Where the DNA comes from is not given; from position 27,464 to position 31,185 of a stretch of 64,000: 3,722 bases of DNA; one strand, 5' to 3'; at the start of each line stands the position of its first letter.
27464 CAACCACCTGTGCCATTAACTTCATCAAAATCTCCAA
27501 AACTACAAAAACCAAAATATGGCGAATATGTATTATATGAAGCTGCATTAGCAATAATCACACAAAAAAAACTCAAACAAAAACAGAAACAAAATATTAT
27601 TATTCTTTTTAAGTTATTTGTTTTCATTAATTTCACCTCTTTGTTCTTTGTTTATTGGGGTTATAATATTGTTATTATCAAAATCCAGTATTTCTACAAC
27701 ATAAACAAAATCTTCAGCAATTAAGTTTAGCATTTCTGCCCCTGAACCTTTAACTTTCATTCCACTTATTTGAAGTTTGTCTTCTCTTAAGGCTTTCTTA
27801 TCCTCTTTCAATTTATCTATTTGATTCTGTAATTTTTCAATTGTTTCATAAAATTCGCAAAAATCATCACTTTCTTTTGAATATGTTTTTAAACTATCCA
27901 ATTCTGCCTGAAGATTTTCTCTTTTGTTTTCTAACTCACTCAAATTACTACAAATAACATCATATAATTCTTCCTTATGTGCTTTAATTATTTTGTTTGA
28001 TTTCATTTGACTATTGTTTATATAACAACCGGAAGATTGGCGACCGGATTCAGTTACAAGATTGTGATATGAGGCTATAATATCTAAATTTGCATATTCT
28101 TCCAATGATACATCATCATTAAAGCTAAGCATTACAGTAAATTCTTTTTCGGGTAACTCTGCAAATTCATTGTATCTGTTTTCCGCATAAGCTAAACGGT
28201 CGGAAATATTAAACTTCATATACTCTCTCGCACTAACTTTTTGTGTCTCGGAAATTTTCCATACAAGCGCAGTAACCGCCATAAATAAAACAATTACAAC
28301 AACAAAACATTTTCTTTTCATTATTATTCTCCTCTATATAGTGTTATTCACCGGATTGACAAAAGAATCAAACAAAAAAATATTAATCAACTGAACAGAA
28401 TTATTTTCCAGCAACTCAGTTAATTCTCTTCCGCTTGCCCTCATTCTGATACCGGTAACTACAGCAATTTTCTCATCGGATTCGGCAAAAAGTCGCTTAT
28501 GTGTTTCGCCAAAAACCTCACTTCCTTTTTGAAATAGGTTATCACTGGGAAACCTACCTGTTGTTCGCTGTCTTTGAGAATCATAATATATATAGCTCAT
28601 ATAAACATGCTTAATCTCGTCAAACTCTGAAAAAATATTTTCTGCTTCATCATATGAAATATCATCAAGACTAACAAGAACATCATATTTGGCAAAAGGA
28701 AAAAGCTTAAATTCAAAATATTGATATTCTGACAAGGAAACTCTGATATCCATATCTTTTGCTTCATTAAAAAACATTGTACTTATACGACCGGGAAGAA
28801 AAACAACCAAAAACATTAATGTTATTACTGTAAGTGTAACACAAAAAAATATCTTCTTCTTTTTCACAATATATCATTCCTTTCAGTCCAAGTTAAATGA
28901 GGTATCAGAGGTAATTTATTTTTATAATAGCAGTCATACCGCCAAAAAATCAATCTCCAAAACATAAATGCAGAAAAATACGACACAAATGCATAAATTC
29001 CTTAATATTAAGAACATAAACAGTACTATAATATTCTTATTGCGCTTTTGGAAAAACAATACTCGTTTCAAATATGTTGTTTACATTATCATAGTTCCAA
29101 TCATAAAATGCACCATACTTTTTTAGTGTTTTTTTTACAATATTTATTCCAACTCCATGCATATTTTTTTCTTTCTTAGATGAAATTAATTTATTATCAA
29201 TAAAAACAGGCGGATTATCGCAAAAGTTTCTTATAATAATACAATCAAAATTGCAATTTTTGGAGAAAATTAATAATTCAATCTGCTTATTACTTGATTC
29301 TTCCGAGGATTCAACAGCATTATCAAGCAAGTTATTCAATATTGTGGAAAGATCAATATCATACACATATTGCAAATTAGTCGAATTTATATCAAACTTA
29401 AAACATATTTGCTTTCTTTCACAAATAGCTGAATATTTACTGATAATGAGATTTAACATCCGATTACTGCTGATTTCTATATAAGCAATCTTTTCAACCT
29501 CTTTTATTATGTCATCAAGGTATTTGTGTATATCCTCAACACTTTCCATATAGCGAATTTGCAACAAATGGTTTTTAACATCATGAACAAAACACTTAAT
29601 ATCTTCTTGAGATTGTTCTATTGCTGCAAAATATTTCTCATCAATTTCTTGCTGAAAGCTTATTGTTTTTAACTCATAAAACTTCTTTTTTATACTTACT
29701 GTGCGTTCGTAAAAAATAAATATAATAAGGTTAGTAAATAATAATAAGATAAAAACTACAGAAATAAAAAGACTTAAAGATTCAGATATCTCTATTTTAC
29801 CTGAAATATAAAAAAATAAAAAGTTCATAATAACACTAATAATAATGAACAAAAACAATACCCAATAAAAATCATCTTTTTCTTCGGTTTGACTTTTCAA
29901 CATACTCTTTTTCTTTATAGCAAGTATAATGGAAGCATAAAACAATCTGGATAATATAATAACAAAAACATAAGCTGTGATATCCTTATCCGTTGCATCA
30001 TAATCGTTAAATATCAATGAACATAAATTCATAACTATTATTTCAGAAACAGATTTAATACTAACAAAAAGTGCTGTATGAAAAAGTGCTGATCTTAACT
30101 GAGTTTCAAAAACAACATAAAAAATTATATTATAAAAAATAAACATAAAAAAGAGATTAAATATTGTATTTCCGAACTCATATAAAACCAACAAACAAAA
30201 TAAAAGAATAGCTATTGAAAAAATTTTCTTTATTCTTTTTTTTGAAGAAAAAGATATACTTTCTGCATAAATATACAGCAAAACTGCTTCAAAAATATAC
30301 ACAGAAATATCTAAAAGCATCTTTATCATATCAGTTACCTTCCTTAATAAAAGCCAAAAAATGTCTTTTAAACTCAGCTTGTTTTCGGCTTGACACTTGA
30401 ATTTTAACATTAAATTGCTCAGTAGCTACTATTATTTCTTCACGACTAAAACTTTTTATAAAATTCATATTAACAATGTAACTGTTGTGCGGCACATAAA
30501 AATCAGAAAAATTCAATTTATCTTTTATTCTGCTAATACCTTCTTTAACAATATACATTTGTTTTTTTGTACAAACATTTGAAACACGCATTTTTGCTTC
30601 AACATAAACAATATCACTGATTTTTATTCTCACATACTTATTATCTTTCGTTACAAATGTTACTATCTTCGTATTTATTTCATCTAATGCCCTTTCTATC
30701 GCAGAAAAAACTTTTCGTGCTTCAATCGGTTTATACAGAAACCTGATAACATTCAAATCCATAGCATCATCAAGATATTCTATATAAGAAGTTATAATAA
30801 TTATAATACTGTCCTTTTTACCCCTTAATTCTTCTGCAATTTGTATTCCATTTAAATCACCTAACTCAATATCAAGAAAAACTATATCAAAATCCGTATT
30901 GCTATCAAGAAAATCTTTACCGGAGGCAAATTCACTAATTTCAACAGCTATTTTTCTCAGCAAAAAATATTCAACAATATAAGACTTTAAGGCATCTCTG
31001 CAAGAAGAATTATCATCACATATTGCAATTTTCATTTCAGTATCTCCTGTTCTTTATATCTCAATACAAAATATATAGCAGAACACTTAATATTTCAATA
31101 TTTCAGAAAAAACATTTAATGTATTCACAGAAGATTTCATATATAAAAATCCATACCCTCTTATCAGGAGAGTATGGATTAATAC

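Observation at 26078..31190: AT-rich, terminator-insulated island: orphan AgrC/AgrA-type two-component pair coupled to three unrecognisable envelope/secreted proteins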

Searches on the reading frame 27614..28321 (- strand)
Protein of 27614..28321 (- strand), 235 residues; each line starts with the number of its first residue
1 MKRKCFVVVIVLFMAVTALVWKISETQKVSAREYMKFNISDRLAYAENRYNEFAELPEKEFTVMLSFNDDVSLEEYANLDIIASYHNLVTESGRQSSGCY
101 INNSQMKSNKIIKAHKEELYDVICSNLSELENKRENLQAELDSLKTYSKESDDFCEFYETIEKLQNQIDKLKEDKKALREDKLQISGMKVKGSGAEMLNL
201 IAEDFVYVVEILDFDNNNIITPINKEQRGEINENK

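Call 4: search_protein_families(library=pfam, proteins=[window:27614-28321:-], max_evalue=0.1)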
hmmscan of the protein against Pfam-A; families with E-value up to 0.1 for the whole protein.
window:27614-28321:- (235 aa): 7 families
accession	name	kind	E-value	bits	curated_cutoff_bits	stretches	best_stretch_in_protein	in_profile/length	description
PF18595.6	Nuf2_DHR10-like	-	0.00067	20.1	28.4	1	126-185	10-66/117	Nuf2, DHR10-like domain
PF08687.16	ASD2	-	0.0014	18.8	26.4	1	100-146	100-146/289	Apx/Shroom domain ASD2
PF06005.17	ZapB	-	0.0048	17.8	31.5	1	159-185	18-44/71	Cell division protein ZapB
PF16516.10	CC2-LZ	-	0.011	16.6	35.3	1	108-189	5-82/100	Leucine zipper of domain CC2 of NEMO, NF-kappa-B essential modulator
PF13791.11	Sigma_reg_C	-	0.024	15.3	25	1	101-210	41-154/157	Sigma factor regulator C-terminal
PF03961.19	FapA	-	0.037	14.1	31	1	116-192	155-229/272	Flagellar Assembly Protein A beta solenoid domain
PF13476.12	AAA_23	-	0.043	14.9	27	1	80-180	93-195/201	AAA domain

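Call 5: search_protein_families(library=ncbifam, proteins=[window:27614-28321:-], max_evalue=0.1)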
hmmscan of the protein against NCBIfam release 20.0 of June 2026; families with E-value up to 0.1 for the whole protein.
window:27614-28321:- (235 aa): 4 families
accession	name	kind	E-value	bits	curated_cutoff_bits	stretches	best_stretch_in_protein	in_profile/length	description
NF045487.1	ASRP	equivalog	0.0012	17.5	300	1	64-182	271-385/593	archaea-specific SMC-related protein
NF003413.0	PRK04778.1-7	equivalog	0.0012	17.3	556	1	104-185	332-414/564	septation ring formation regulator EzrA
NF052326.1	anti_RE_DarA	equivalog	0.0058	15.3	350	1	102-213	235-339/654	antirestriction phage head protein DarA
TIGR04211.1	SH3_and_anchor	equivalog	0.025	14.2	65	1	126-181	81-140/198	TIGR04211 family SH3 domain-containing protein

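Call 13: find_homologous_proteins(query=window:27614-28321:-)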
Query window:27614-28321:- (235 aa): 1 proteins with E <= 0.001 among 403 candidates.
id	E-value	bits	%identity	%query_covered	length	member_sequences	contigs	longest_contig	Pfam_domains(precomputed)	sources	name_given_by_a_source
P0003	1.7e-145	500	100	100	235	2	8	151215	-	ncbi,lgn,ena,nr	ncbi:MAG: hypothetical protein IKJ88_08310 [Clostridia bacterium]|nr:hypothetical protein [Clostridi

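Call 47: search_solved_structures(query=A4, max_evalue=10, show_alignments=2)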
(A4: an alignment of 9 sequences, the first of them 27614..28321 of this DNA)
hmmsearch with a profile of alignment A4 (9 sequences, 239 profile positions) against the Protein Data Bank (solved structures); distinct sequences matched with E-value up to 10: 7.
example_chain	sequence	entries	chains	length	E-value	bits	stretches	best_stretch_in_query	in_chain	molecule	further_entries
7nyj_A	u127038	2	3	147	0.2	14.6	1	132-202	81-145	Odorant Binding Protein 1 from Varoa destructor, form P3<2>21 | Odorant Binding Protein from Varroa destructor, form P2<1>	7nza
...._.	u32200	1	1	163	0.34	13.8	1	117-228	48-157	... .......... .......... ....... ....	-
7ksp_A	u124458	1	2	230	0.54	13.1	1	115-187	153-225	Sterile alpha motif domain-containing protein 9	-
1f1m_A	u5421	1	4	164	0.76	12.6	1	51-194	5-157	OUTER SURFACE PROTEIN C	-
4jlr_S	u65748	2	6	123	1.5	11.6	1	87-175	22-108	RSV_1Isea designed scaffold | Epitope Scaffold rsv_1isea_FFL_001_C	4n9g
5cwd_A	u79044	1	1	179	4.1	10.2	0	110-164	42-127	Designed helical repeat protein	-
3tnu_B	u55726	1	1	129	5.9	9.7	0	110-195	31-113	Keratin, type II cytoskeletal 5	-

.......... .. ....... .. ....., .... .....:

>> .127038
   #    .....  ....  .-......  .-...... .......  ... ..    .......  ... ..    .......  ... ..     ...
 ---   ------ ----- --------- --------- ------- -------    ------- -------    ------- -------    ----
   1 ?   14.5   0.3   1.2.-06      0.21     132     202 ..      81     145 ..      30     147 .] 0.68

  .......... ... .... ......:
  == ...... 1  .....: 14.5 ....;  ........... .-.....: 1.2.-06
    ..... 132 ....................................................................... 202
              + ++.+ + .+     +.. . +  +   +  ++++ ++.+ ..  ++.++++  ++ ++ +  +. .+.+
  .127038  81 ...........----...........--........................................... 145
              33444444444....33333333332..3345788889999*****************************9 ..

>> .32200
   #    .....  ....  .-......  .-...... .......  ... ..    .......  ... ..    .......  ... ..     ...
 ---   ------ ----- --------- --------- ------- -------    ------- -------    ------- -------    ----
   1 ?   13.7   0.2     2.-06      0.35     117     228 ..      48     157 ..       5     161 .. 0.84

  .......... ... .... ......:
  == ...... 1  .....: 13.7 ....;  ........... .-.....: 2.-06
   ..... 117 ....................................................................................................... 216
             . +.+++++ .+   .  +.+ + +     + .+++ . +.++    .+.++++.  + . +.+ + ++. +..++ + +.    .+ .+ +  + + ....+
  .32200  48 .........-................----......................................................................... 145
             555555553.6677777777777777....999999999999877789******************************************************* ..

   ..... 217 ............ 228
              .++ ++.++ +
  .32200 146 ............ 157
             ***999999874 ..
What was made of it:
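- Tried and rejected: Only noise from the coiled-coil region (call 47).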

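Call 48: search_protein_families(library=pfam, alignment_id=A4, max_evalue=0.1)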
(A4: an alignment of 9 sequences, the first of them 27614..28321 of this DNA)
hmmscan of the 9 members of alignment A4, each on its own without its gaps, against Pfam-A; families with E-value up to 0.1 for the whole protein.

A. member 1, window:27614-28321:- (235 aa): 7 families
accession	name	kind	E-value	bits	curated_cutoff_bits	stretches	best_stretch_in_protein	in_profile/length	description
PF18595.6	Nuf2_DHR10-like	-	0.00067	20.1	28.4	1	126-185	10-66/117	Nuf2, DHR10-like domain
PF08687.16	ASD2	-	0.0014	18.8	26.4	1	100-146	100-146/289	Apx/Shroom domain ASD2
PF06005.17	ZapB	-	0.0048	17.8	31.5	1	159-185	18-44/71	Cell division protein ZapB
PF16516.10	CC2-LZ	-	0.011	16.6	35.3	1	108-189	5-82/100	Leucine zipper of domain CC2 of NEMO, NF-kappa-B essential modulator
PF13791.11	Sigma_reg_C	-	0.024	15.3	25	1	101-210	41-154/157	Sigma factor regulator C-terminal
PF03961.19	FapA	-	0.037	14.1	31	1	116-192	155-229/272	Flagellar Assembly Protein A beta solenoid domain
PF13476.12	AAA_23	-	0.043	14.9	27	1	80-180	93-195/201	AAA domain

B. families by the number of members that match (of 9 scanned): 17 families
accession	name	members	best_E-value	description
PF13791.11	Sigma_reg_C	4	5.6e-05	Sigma factor regulator C-terminal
PF18595.6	Nuf2_DHR10-like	1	0.00067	Nuf2, DHR10-like domain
PF08687.16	ASD2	1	0.0014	Apx/Shroom domain ASD2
PF06005.17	ZapB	1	0.0048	Cell division protein ZapB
PF16516.10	CC2-LZ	1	0.011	Leucine zipper of domain CC2 of NEMO, NF-kappa-B essential modulator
PF02388.22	FemAB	1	0.015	FemAB family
PF14977.11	FAM194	1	0.025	FAM194 protein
PF13207.12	AAA_17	1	0.027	AAA domain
PF15908.10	HMMR_C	1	0.031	Hyaluronan mediated motility receptor C-terminal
PF00367.25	PTS_EIIB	1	0.031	phosphotransferase system, EIIB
PF03961.19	FapA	1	0.037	Flagellar Assembly Protein A beta solenoid domain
PF13476.12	AAA_23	1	0.043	AAA domain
PF06079.17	Apyrase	1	0.043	Apyrase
PF19172.5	DUF5854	1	0.068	Family of unknown function (DUF5854)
PF02910.25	Succ_DH_flav_C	1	0.078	Fumarate reductase flavoprotein C-term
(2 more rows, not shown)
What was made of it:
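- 27614..28321 (-): P3, 235 aa. N-terminal anchor or long signal peptide (possible cleavage VSA|RE at 31/32), split alpha/beta domain with a coiled-coil insert. Conserved partner of P2. Pfam Sigma_reg_C matches 4 of 9 family members, best E 5.6e-5, all below the curated cutoff (call 48).
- On Sigma_reg_C / anti-sigma-type regulators (PF13791): P3 itself scores 15.3 bits against a cutoff of 25 (calls 4, 48).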

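Call 62: search_protein_families(library=phrogs, proteins=[window:27614-28321:-], max_evalue=0.01)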
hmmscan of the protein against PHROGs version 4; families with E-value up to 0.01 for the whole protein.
window:27614-28321:- (235 aa): 2 families
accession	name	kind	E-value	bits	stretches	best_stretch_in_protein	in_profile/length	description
phrog_3550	-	unknown function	0.0017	19.7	1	127-181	4-54/79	-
phrog_26779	-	unknown function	0.0065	17.5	0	129-219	39-129/178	-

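Call 63: search_protein_families(library=padloc, proteins=[window:27614-28321:-], max_evalue=0.01)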
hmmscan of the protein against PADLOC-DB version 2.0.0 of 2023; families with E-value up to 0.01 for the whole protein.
window:27614-28321:- (235 aa): 0 families

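Call 64: search_protein_families(library=ncbifam, alignment_id=A4, max_evalue=0.1)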
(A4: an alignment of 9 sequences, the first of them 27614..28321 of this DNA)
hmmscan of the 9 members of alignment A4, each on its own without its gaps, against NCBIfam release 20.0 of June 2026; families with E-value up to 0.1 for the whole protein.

A. member 1, window:27614-28321:- (235 aa): 4 families
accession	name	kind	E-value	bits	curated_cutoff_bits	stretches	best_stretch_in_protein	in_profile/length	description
NF045487.1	ASRP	equivalog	0.0012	17.5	300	1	64-182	271-385/593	archaea-specific SMC-related protein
NF003413.0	PRK04778.1-7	equivalog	0.0012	17.3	556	1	104-185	332-414/564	septation ring formation regulator EzrA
NF052326.1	anti_RE_DarA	equivalog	0.0058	15.3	350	1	102-213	235-339/654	antirestriction phage head protein DarA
TIGR04211.1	SH3_and_anchor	equivalog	0.025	14.2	65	1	126-181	81-140/198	TIGR04211 family SH3 domain-containing protein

B. families by the number of members that match (of 9 scanned): 14 families
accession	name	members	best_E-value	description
NF003413.0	PRK04778.1-7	1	0.0012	septation ring formation regulator EzrA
NF045487.1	ASRP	1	0.0012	archaea-specific SMC-related protein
NF052326.1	anti_RE_DarA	1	0.0058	antirestriction phage head protein DarA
TIGR04211.1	SH3_and_anchor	1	0.025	TIGR04211 family SH3 domain-containing protein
NF004285.1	PRK05696.1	1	0.038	flagellar basal body-associated protein FliL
NF053805.1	TsiR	1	0.05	immunity protein TsiR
TIGR00814.1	stp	1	0.058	serine/threonine transporter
NF050037.1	streptosactin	1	0.061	streptosactin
TIGR02574.1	stabl_TIGR02574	1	0.062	putative addiction module component, TIGR02574 family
NF053819.1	EF0750_LPXTG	1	0.069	EF2685/EF0750 family sortase-dependent surface protein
TIGR04429.1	Phr_nterm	1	0.07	Phr family secreted Rap phosphatase inhibitor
NF008265.0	PRK11037.1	1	0.079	hypothetical protein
NF010772.0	PRK14175.1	1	0.087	bifunctional methylenetetrahydrofolate dehydrogenase/methenyltetrahydrofolate cyclohydrolase FolD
NF005220.0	PRK06710.1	1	0.099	long-chain-fatty-acid--CoA ligase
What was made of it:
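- Tried and rejected: NCBIfam also gave only noise (call 64).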

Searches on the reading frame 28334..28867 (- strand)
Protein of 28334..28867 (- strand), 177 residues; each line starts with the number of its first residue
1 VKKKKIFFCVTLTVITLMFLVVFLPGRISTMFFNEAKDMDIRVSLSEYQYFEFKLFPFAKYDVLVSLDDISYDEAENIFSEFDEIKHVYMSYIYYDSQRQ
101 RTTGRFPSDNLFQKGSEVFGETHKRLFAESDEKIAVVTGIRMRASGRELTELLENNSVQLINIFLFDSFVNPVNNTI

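Call 4: search_protein_families(library=pfam, proteins=[window:28334-28867:-], max_evalue=0.1)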
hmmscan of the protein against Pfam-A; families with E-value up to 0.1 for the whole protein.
window:28334-28867:- (177 aa): 0 families

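Call 5: search_protein_families(library=ncbifam, proteins=[window:28334-28867:-], max_evalue=0.1)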
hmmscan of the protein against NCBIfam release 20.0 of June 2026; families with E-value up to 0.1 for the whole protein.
window:28334-28867:- (177 aa): 0 families

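Call 14: find_homologous_proteins(query=window:28334-28867:-)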
Query window:28334-28867:- (177 aa): 1 proteins with E <= 0.001 among 57 candidates.
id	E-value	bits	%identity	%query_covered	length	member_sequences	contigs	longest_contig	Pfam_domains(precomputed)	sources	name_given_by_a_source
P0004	4.3e-98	344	100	90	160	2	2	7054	-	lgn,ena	-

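Call 62: search_protein_families(library=phrogs, proteins=[window:28334-28864:-], max_evalue=0.01)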
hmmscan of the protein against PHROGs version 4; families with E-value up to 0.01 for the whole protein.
window:28334-28864:- (176 aa): 0 families

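Call 63: search_protein_families(library=padloc, proteins=[window:28334-28864:-], max_evalue=0.01)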
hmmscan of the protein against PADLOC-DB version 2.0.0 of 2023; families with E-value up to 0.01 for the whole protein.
window:28334-28864:- (176 aa): 0 families

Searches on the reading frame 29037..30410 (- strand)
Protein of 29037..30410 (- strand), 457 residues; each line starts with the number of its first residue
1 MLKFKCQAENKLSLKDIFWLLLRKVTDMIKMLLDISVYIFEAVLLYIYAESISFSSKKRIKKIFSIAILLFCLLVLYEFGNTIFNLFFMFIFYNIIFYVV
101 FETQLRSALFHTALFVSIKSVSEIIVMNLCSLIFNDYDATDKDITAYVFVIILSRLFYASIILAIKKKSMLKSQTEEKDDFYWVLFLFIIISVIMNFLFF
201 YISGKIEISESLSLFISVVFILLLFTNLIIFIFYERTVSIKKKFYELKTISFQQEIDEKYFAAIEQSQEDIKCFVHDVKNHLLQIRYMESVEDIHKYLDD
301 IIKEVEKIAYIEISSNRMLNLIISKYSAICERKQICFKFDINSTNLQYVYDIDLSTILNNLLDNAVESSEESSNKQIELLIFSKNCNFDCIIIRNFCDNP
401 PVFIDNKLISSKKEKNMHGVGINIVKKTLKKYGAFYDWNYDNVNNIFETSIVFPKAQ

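Call 4: search_protein_families(library=pfam, proteins=[window:29037-30410:-], max_evalue=0.1)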
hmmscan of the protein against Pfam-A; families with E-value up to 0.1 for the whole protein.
window:29037-30410:- (457 aa): 3 families
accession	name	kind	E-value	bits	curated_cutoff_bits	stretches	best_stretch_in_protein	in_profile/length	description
PF14501.12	HATPase_c_5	-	5.4e-18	65.2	22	1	351-454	3-102/102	GHKL domain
PF07252.16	DUF1433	-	0.0031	18.2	30.8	1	289-371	4-85/88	Protein of unknown function (DUF1433)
PF02518.31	HATPase_c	-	0.0075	17.1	26.4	1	352-433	4-88/111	Histidine kinase-, DNA gyrase B-, and HSP90-like ATPase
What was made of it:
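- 29037..30329 (-): Histidine kinase, 430 aa, AgrC type. Seven hydrophobic segments in residues 1-205, H-box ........, GHKL domain. The start codon lies 1 nt after the RR stop. Pfam HATPase_c_5 5e-18 (call 4).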

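Call 5: search_protein_families(library=ncbifam, proteins=[window:29037-30410:-], max_evalue=0.1)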
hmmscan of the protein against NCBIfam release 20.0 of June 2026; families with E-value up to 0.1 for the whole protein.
window:29037-30410:- (457 aa): 5 families
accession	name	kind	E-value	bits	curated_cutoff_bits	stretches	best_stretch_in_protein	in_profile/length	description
NF008298.1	PRK11086.1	subfamily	0.0001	20.9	520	1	286-434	351-505/529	DcuS/MalK family sensor histidine kinase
TIGR02966.1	phoR_proteo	equivalog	0.0075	15.3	334.2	1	298-379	174-255/333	phosphate regulon sensor histidine kinase PhoR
NF046044.1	PnpS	equivalog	0.015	14.3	400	1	280-379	207-311/390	two-component system histidine kinase PnpS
NF008312.0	PRK11100.1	equivalog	0.016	14.1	356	1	310-433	326-453/477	two-component system sensor histidine kinase CreC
NF041388.1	DNAstvprot_Halo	equivalog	0.082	12.8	170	0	249-309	13-72/171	DNA starvation/stationary phase protection protein DpsA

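Call 63: search_protein_families(library=padloc, proteins=[window:29037-30329:-], max_evalue=0.01)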
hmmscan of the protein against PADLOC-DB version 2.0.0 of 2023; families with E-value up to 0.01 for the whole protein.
window:29037-30329:- (430 aa): 0 families

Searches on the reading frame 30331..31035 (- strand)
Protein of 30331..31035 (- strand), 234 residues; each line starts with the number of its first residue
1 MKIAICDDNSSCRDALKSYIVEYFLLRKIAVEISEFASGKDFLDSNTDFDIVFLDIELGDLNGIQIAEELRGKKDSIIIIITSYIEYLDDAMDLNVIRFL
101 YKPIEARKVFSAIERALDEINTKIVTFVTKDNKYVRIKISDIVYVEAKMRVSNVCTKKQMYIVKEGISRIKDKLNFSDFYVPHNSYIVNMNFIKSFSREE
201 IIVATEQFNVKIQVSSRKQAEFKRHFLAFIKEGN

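Call 4: search_protein_families(library=pfam, proteins=[window:30331-31035:-], max_evalue=0.1)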
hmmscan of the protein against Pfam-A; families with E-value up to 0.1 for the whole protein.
window:30331-31035:- (234 aa): 2 families
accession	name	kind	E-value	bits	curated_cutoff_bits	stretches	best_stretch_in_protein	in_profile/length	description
PF04397.21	LytTR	-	8.1e-15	55.3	22.6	1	133-225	2-96/98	LytTr DNA-binding domain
PF00072.30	Response_reg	-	5.4e-14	52.7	30.2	1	3-113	1-110/111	Response regulator receiver domain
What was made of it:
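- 30331..31035 (-): Response regulator, 234 aa: receiver domain plus LytTR DNA-binding domain (AgrA/VirR type). Pfam Response_reg 5e-14 and LytTR 8e-15 (call 4).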

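Call 5: search_protein_families(library=ncbifam, proteins=[window:30331-31035:-], max_evalue=0.1)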
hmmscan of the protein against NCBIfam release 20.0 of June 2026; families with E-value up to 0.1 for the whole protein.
window:30331-31035:- (234 aa): 69 families (the best 25 are shown)
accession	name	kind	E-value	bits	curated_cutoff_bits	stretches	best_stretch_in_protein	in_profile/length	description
NF010684.1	PRK14084.1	equivalog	1.2e-14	54.7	375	2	1-120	1-119/254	response regulator transcription factor LytR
NF008677.0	PRK11697.1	equivalog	2.3e-12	46.8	246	1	1-229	2-230/238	two-component system response regulator BtsR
NF006900.1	PRK09390.1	equivalog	3.4e-12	46.3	255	1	2-138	6-139/203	response regulator FixJ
NF046049.1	quorum_RR_AgrA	equivalog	2.3e-08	33.9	400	1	1-205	1-222/238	quorum-sensing response regulator AgrA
NF008034.0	PRK10766.1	equivalog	3.4e-08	33.3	275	1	2-120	4-120/231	two-component system response regulator TorR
NF052313.1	T9SS_RR_PorX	equivalog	5.4e-08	32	300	1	14-130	11-127/513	T9SS response regulator signal transducer PorX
NF008302.0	PRK11091.1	equivalog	6.4e-08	31.2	838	1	21-148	540-674/779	aerobic respiration two-component sensor histidine kinase ArcB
NF040749.1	tetrathio_RR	equivalog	6.7e-08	32.5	290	1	23-124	16-122/191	tetrathionate respiration response regulator TtrR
NF041946.1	LuxO_transreg_Vib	equivalog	7.8e-08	31.5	800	1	26-124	16-119/463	quorum-sensing sigma-54 dependent transcriptional regulator LuxO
NF010430.0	PRK13856.1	equivalog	8.4e-07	28.9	344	1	4-119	5-119/241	two-component response regulator VirG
NF040534.1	resp_reg_YycF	equivalog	1.5e-06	27.6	340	1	3-143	3-139/231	response regulator YycF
NF007005.1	PRK09468.1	equivalog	2.4e-06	27.1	331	1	2-135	5-137/237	osmolarity response regulator transcription factor OmpR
NF012227.0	AdeR_RR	equivalog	2.8e-06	27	340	1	20-140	26-148/239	efflux system response regulator transcription factor AdeR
NF045901.1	HisKinLetSLeg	equivalog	3.1e-06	25.5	1650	1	4-138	540-666/906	two-component system sensor histidine kinase LetS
NF000404.1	vanR-D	exception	3.7e-06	26.6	500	1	2-115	4-114/232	vancomycin resistance response regulator transcription factor VanR-D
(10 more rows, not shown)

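Call 63: search_protein_families(library=padloc, proteins=[window:30331-31035:-], max_evalue=0.01)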
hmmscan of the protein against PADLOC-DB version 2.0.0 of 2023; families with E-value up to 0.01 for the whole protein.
window:30331-31035:- (234 aa): 0 families
